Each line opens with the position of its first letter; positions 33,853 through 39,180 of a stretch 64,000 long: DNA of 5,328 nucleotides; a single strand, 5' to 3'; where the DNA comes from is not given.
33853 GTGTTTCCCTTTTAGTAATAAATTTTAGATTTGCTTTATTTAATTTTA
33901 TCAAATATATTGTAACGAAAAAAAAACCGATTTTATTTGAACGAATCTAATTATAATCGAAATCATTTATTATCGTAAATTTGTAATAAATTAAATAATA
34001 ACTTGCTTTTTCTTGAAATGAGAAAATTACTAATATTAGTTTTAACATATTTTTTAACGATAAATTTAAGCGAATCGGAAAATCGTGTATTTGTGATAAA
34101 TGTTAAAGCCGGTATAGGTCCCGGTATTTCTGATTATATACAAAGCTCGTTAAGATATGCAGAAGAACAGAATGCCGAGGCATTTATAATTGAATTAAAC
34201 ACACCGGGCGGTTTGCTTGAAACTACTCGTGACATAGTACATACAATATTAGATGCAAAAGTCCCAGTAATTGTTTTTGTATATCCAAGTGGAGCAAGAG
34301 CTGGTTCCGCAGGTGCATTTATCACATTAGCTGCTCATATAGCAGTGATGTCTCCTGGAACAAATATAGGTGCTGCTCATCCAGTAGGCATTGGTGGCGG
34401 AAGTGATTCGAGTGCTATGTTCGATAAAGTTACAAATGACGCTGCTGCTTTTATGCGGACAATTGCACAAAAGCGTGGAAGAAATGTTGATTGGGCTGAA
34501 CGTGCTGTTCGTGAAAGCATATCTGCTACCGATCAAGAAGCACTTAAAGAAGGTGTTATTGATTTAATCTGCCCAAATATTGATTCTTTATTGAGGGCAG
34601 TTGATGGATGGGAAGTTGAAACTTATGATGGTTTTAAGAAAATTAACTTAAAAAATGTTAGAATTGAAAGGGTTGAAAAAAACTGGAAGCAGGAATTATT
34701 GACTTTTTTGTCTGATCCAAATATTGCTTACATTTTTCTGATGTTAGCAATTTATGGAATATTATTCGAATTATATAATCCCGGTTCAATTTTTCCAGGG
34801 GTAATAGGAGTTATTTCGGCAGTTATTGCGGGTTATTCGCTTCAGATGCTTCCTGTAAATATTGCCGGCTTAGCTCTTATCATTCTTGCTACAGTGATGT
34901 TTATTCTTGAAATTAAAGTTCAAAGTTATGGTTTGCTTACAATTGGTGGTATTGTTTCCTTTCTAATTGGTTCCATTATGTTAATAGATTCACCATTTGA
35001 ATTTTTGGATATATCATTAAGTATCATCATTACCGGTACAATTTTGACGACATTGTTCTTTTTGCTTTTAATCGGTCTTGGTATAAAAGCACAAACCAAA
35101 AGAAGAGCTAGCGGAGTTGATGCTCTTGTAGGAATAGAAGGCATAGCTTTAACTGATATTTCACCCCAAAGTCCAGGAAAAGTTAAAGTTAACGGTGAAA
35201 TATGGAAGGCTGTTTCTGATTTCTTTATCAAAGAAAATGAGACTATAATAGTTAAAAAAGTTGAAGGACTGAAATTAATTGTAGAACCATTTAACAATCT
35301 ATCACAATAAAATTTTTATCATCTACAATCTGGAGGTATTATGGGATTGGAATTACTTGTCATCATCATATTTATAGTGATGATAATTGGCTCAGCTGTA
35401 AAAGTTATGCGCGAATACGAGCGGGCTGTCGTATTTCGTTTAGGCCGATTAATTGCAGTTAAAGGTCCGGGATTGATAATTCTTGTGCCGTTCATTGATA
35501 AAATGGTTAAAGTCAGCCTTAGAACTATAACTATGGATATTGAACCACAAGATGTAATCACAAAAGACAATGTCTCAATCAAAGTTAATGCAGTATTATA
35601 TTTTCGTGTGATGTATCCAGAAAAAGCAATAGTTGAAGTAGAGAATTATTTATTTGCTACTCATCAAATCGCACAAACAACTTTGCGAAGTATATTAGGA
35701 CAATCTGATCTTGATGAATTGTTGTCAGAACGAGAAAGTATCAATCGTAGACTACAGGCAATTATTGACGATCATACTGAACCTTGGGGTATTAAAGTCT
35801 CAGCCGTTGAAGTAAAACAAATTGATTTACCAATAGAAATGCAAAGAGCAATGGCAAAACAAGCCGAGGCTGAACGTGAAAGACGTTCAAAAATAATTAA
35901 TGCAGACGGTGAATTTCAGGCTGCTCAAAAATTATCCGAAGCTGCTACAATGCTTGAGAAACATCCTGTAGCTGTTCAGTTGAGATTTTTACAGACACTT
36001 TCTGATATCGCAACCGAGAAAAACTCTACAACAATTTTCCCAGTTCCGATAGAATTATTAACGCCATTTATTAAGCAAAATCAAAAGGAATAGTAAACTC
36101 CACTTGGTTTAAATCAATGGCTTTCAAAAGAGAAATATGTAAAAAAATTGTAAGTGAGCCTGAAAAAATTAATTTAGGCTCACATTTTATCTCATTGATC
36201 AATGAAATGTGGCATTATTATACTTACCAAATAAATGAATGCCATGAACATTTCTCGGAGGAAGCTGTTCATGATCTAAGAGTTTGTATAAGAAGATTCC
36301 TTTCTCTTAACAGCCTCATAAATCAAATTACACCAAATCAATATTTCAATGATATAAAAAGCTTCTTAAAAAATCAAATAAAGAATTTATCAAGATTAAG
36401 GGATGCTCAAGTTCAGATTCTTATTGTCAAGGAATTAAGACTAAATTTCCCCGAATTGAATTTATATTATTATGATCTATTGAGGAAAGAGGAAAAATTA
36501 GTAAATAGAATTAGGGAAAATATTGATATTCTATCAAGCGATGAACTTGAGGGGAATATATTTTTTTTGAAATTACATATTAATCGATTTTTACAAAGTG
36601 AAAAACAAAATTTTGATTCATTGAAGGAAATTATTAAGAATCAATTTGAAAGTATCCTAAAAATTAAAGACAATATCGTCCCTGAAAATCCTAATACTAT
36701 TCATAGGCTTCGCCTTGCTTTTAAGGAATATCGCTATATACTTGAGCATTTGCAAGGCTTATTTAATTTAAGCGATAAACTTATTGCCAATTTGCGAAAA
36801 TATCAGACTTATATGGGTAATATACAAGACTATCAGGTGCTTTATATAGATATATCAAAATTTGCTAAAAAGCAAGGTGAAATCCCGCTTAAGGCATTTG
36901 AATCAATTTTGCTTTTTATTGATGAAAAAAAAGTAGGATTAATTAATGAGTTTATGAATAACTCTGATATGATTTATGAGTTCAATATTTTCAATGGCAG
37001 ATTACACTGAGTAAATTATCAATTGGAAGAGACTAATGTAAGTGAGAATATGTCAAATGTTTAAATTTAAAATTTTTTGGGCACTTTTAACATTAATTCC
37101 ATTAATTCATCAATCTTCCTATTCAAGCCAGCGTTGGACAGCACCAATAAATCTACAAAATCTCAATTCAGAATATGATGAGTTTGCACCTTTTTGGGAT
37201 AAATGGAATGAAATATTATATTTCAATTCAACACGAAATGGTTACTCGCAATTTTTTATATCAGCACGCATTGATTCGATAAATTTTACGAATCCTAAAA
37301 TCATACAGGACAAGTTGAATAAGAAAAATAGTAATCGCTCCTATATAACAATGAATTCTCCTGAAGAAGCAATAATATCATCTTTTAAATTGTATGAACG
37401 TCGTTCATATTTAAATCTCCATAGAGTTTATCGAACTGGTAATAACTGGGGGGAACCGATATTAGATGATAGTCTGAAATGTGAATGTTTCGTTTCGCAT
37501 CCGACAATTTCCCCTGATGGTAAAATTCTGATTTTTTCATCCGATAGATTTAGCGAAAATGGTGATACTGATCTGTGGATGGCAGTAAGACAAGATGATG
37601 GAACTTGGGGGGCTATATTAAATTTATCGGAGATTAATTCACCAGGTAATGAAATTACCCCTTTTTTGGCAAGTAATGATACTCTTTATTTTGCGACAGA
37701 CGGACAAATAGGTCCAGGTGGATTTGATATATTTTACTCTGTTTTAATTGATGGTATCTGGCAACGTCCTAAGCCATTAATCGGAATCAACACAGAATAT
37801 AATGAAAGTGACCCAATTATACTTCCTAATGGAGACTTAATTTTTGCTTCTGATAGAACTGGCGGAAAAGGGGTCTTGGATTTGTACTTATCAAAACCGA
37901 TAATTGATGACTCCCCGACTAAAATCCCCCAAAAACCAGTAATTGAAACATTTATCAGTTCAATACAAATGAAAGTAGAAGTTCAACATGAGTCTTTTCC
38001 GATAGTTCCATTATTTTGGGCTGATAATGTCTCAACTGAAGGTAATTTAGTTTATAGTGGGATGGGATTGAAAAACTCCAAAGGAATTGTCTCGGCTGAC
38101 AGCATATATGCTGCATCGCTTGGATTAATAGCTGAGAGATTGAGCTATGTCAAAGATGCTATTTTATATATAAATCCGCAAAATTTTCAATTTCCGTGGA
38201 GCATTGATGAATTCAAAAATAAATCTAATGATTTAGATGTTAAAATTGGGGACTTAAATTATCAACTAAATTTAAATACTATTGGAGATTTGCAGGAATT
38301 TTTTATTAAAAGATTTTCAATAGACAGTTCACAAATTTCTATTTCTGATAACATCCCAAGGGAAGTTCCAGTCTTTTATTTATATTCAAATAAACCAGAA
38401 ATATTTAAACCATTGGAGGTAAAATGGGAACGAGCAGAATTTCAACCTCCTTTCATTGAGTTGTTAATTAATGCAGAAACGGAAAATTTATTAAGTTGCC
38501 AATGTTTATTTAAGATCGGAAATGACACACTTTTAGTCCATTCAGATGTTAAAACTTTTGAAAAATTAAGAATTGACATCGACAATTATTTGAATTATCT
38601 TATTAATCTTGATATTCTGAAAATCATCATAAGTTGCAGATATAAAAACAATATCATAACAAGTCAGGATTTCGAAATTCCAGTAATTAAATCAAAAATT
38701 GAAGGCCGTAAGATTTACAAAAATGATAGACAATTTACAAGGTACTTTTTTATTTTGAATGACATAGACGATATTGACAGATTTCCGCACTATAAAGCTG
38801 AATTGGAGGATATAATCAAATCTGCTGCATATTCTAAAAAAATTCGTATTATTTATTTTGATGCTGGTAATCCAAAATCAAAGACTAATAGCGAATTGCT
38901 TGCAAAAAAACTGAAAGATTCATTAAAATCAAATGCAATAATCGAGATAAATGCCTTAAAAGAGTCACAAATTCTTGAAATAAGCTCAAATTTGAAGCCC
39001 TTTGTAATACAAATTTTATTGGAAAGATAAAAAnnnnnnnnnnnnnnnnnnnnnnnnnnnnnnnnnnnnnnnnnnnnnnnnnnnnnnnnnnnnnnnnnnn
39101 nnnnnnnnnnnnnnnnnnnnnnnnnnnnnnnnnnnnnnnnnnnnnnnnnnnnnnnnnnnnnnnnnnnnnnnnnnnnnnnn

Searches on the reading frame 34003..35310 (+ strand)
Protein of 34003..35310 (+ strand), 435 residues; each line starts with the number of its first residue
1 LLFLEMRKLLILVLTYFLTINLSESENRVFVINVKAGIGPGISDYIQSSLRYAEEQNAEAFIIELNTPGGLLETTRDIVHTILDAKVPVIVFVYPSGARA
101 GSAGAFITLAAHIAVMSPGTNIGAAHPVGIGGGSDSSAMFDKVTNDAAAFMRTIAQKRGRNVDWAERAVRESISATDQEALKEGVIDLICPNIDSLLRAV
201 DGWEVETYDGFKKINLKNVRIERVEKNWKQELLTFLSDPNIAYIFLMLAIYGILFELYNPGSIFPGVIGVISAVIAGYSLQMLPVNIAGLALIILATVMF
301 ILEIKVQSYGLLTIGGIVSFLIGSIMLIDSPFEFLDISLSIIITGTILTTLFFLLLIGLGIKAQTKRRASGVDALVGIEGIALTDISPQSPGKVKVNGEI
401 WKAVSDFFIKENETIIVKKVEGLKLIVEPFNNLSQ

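Call 67: search_protein_families(library=pfam, proteins=[window:34003-35310:+], max_evalue=0.00001)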
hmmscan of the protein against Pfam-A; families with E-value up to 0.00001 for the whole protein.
window:34003-35310:+ (435 aa): 4 families
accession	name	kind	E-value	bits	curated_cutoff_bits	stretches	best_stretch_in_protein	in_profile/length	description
PF25145.1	NfeD1b_N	-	1.5e-25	90.3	40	1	29-188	2-154/189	NfeD1b, N-terminal domain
PF24961.1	NfeD_membrane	-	4.6e-24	85.2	26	1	240-356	1-117/119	NfeD integral membrane domain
PF01957.25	NfeD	-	1.9e-15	57.3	29.1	1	372-429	1-57/57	NfeD-like C-terminal, partner-binding domain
PF00574.28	CLP_protease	-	2.4e-07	31.2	20.2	1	31-190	18-179/182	Clp protease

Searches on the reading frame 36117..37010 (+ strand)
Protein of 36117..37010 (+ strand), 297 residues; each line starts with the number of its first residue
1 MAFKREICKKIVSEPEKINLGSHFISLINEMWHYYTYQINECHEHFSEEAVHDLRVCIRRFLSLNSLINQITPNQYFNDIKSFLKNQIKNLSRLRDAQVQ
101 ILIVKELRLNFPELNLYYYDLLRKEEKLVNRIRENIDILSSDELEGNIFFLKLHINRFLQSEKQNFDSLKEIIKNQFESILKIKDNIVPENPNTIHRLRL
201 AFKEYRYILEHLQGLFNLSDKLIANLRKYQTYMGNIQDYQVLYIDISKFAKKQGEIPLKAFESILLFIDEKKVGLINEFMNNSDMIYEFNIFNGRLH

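Call 67: search_protein_families(library=pfam, proteins=[window:36117-37010:+], max_evalue=0.00001)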
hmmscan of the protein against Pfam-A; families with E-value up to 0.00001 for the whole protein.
window:36117-37010:+ (297 aa): 1 family
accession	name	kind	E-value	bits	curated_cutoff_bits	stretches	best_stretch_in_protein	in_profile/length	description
PF05235.19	CHAD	-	5.8e-18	66.1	25.6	1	47-242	22-223/228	CHAD domain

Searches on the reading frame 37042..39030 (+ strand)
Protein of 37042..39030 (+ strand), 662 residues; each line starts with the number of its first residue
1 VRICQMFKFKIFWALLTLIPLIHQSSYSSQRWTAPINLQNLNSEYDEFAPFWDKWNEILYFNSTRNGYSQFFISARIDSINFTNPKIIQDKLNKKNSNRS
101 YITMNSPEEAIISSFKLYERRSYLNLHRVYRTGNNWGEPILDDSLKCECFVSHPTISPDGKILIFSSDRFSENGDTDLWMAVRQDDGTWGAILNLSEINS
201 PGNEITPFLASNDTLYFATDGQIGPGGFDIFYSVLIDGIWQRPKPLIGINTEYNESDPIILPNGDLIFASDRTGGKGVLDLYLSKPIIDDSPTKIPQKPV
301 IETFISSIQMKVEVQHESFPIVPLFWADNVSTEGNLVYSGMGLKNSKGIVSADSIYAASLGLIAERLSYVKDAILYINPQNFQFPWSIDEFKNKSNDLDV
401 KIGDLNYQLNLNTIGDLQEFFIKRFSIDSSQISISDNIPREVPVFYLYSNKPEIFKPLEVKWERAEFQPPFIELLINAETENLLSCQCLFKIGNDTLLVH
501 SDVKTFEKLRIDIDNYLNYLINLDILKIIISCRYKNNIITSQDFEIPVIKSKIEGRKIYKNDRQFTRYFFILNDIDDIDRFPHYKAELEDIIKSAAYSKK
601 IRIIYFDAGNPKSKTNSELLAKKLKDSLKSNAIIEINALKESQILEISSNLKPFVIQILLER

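Call 67: search_protein_families(library=pfam, proteins=[window:37042-39030:+], max_evalue=0.00001)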
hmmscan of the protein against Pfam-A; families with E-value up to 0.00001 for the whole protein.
window:37042-39030:+ (662 aa): 1 family
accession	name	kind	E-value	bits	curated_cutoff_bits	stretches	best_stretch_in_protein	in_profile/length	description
PF07676.18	PD40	-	5.8e-18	64.8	20.9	0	154-180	14-38/38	WD40-like Beta Propeller Repeat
